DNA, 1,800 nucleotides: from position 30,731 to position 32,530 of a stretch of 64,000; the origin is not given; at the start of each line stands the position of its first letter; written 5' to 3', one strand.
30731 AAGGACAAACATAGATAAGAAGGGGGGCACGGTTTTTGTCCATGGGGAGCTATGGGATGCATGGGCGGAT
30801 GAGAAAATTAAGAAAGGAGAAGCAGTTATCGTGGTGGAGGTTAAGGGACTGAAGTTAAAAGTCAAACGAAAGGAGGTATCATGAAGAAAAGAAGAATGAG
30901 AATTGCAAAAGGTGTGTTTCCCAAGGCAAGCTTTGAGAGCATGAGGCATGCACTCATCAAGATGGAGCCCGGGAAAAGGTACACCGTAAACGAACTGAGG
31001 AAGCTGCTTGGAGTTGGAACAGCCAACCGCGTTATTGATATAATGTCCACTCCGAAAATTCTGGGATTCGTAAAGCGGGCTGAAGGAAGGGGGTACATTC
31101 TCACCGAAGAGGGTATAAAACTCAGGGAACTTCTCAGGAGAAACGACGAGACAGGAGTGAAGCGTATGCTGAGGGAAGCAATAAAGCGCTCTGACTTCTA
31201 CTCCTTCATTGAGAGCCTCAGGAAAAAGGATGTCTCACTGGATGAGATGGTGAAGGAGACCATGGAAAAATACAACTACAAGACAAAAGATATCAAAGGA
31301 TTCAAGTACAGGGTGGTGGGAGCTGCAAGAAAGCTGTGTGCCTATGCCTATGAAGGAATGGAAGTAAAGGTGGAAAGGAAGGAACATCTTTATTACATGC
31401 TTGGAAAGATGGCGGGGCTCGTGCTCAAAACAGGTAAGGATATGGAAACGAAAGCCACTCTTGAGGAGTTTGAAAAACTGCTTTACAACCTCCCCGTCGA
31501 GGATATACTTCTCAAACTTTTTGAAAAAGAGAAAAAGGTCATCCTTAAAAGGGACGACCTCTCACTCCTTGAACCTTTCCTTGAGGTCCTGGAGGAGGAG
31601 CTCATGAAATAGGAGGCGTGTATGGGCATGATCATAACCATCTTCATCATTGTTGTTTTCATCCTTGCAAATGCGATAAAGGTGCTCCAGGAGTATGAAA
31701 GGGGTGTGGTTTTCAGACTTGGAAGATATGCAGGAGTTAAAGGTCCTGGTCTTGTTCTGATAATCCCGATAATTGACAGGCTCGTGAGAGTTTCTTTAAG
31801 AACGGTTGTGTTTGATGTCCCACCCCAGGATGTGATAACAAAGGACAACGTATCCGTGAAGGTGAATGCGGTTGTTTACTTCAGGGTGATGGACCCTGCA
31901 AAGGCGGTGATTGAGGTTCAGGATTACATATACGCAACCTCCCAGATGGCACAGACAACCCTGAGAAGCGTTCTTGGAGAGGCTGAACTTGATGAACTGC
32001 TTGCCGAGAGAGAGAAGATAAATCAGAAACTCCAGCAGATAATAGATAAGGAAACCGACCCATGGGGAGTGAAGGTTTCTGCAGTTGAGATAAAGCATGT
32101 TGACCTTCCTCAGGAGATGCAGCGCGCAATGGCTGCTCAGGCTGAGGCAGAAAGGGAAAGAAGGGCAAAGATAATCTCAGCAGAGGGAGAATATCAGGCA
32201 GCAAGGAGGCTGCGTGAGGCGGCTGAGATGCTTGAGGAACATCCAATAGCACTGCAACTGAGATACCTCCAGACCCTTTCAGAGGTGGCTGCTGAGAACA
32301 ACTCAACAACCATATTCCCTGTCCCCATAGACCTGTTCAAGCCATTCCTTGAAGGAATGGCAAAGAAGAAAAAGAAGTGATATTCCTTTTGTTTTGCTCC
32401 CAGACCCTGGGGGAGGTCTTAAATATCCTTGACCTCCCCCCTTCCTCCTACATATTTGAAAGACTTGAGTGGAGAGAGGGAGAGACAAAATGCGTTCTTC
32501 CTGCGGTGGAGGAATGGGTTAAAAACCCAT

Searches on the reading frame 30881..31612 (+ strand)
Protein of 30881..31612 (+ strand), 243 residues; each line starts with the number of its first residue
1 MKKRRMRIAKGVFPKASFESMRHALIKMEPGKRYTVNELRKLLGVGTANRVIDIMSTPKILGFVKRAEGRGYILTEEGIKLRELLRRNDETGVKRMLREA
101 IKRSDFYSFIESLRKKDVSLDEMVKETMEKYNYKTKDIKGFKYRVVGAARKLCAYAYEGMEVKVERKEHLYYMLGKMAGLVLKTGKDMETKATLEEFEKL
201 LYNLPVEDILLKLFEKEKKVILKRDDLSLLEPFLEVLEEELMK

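Call 3: search_protein_families(library=pfam, proteins=[window:30881-31612:+], max_evalue=0.01)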
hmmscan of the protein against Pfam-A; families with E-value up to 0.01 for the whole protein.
window:30881-31612:+ (243 aa): 0 families

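Call 4: search_protein_families(library=ncbifam, proteins=[window:30881-31612:+], max_evalue=0.01)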
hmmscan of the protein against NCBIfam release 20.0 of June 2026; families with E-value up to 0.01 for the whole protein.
window:30881-31612:+ (243 aa): 0 families

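Call 14: find_homologous_proteins(query=window:30881-31609:+, max_evalue=0.001)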
Query window:30881-31609:+ (243 aa): 2 proteins with E <= 0.001 among 738 candidates.
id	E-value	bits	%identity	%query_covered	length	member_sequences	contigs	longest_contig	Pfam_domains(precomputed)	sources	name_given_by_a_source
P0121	5.5e-147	505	100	100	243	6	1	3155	-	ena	-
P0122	2.0e-106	373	71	100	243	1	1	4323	-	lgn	-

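Call 15: find_encoding_contigs(protein=P0122, flank=10000, max_places=4)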
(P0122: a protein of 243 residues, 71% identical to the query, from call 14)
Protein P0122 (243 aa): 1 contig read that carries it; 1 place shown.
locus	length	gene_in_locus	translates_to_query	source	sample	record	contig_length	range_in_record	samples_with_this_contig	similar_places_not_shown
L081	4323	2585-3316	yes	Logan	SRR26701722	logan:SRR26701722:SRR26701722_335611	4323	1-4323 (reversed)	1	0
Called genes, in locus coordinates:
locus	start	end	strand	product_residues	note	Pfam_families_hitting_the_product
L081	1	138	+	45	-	?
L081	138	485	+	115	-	PF02033:RBFA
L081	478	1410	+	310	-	PF01368:DHH, PF02272:DHHA1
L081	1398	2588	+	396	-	PF00574:CLP_protease (weak), PF25145:NfeD1b_N, PF24961:NfeD_membrane, PF01957:NfeD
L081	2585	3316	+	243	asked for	-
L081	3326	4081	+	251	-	PF01145:Band_7, PF13421:Band_7_1 (faint)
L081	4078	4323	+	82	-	?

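Call 24: search_protein_families(library=pfam, proteins=[window:30881-31609:+], max_evalue=10)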
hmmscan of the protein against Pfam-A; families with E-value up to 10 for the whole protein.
window:30881-31609:+ (243 aa): 1 family
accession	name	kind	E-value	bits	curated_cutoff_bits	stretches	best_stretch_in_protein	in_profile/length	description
PF03304.18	Mlp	-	0.038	15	21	1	75-143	26-97/121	Mlp lipoprotein family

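Call 47: predict_structure(alignment_id=A2)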
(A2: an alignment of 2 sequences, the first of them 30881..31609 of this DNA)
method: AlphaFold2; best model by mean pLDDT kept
length: 243 residues; sequences in the alignment: 2
mean_pLDDT: 52.9   pTM: 0.49
mean pLDDT of the five models: 52.9, 51.1, 50.7, 50.5, 46.6
residues with pLDDT >= 90: 12; 70-90: 44; 50-70: 46; < 50: 141
segments of 3 or more residues with pLDDT < 50: 1-17, 118-124, 131-243
pLDDT, mean of each block of 10 residues (from residue 1): 36 45 84 88 73 59 74 88 83 65 54 55 49 39 39 37 38 42 36 38 38 37 39 39 37
secondary structure, 60 per line:
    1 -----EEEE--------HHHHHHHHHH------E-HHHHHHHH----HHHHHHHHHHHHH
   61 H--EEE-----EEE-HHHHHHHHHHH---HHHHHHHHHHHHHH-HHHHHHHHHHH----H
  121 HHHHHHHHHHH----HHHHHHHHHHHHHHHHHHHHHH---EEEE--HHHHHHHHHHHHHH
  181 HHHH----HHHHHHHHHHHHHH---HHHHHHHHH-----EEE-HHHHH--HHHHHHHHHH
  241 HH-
elements in order: E6-9 H18-27 H36-43 H48-61 E64-66 E72-74 H76-86 H90-103 H105-115 H120-131 H136-157 E161-164 H167-184 H189-202 H206-214 E220-222 H224-228 H231-242

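Call 53: fold_search(model_id=the predicted structure, library=pdb)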
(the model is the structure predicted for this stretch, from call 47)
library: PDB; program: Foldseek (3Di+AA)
matches with E <= 10: 867; with E <= 0.001: 0
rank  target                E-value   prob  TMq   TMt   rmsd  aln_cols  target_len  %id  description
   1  4p9f_A                1.1e-02  0.87  0.23  0.26  16.8       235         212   14  E. coli McbR/YncC (released 2015-01-14)
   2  8bij_A                2.6e-02  0.95  0.25  0.20  13.1       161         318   12  O-Methyltransferase Plu4894 (mutant I88M, W91L, C97Y, S142L, G146V, Y258M, L270F, S309Y) in complex with SAH (released 2023-03-08)
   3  7xp0                  3.0e-02  0.66  0.22  0.26  17.1       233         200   15  Crystal structure of PmiR from Pseudomonas aeruginosa (released 2023-04-12)
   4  4p9u_A                3.2e-02  0.41  0.22  0.20  16.3       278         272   12  FadR, Fatty Acid Responsive Transcription Factor from Vibrio cholerae, in Complex with DNA (released 2015-02-04)
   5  8bie_A                3.5e-02  0.95  0.25  0.20  12.9       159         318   13  O-Methyltransferase Plu4894 in complex with SAH (released 2023-03-08)
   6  1hw1_A                4.1e-02  0.54  0.25  0.26  16.6       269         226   13  THE FADR-DNA COMPLEX: TRANSCRIPTIONAL CONTROL OF FATTY ACID METABOLISM IN ESCHERICHIA COLI (released 2001-01-24)
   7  3fms                  5.6e-02  0.60  0.23  0.26  17.5       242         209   14  Crystal structure of TM0439, a GntR transcriptional regulator (released 2009-02-10)
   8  1e2x                  6.5e-02  0.47  0.24  0.26  15.8       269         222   14  FadR, fatty acid responsive transcription factor from E. coli (released 2000-12-03)
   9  1mkm_A                7.2e-02  0.99  0.23  0.23  10.7        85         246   15  CRYSTAL STRUCTURE OF THE THERMOTOGA MARITIMA ICLR (released 2002-09-11)
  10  7b0c_A                8.0e-02  0.96  0.22  0.35  10.4       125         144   16  [4Fe-4S]-NsrR complexed to 23-bp HmpA1 operator fragment (released 2022-06-01)
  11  8y3z_A                8.4e-02  0.30  0.21  0.19  15.7       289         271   10  VcFadRqm, Genetically engineered mutants of Vibrio cholerae fadR, in Complex with DNA (released 2025-02-05)
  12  7xp1                  8.9e-02  0.41  0.21  0.25  17.7       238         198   17  Crystal structure of PmiR from Pseudomonas aeruginosa (released 2023-04-12)
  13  5dv5_A                8.9e-02  0.28  0.22  0.20  17.2       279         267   11  The fatty acid-responsive FadR repressor of Vibrio alginolyticus complex with Palmitoyl-CoA (released 2016-10-05)
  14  4p96_A                9.3e-02  0.28  0.22  0.19  16.4       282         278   11  FadR, Fatty Acid Responsive Transcription Factor from Vibrio cholerae (released 2015-02-04)
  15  3cdh_A                9.8e-02  1.00  0.26  0.46  13.3        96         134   22  Crystal structure of the MarR family transcriptional regulator SPO1453 from Silicibacter pomeroyi DSS-3 (released 2008-03-18)
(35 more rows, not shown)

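Call 66: search_protein_families(library=padloc, proteins=[window:30881-31609:+], max_evalue=0.01)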
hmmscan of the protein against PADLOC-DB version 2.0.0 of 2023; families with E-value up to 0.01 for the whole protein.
window:30881-31609:+ (243 aa): 0 families

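Call 67: search_protein_families(library=phrogs, proteins=[window:30881-31609:+], max_evalue=0.01)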
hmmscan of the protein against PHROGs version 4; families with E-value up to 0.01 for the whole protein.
window:30881-31609:+ (243 aa): 2 families
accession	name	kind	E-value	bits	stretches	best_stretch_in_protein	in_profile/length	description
phrog_4370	-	integration and excision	0.0025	19.2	1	81-144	14-81/109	excisionase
phrog_34367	-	unknown function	0.0097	16.9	0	141-188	137-182/183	-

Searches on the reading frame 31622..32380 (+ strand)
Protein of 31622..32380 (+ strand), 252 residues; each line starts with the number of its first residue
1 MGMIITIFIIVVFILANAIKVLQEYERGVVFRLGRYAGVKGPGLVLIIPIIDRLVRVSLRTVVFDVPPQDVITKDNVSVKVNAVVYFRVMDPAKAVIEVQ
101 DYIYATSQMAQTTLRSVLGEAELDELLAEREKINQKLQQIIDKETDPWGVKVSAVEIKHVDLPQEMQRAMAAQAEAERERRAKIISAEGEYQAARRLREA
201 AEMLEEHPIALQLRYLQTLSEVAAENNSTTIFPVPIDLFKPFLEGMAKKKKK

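Call 3: search_protein_families(library=pfam, proteins=[window:31622-32380:+], max_evalue=0.01)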
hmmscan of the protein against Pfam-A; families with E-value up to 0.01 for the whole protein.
window:31622-32380:+ (252 aa): 2 families
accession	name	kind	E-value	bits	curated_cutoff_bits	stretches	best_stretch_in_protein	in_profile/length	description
PF01145.31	Band_7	-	2e-44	152.1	23.6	1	21-190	2-175/176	SPFH domain / Band 7 family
PF13421.11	Band_7_1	-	8.4e-06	26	24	1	84-174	106-207/211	SPFH domain-Band 7 family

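Call 4: search_protein_families(library=ncbifam, proteins=[window:31622-32380:+], max_evalue=0.01)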
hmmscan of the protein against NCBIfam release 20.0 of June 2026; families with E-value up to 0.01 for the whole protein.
window:31622-32380:+ (252 aa): 5 families
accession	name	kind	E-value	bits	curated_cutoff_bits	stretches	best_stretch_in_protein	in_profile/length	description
TIGR01933.1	hflK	equivalog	5.1e-24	85.1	159.4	1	19-191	1-176/261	FtsH protease activity modulator HflK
NF008181.0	PRK10930.1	equivalog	2.6e-16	59.4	660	1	4-194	80-274/419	FtsH protease activity modulator HflK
TIGR01932.1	hflC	equivalog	1.9e-14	53.2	134.4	2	3-129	4-142/318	protease modulator HflC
NF008259.0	PRK11029.1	equivalog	8.7e-08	31.5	427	2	3-93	4-101/334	protease modulator HflC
NF058507.1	FlotScfldFlot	equivalog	2.4e-07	30.2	700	1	39-200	54-221/477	flotillin lipid rafts scaffold protein FloT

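Call 66: search_protein_families(library=padloc, proteins=[window:31622-32377:+], max_evalue=0.01)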
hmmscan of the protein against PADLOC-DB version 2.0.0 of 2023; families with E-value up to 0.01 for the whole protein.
window:31622-32377:+ (252 aa): 0 families
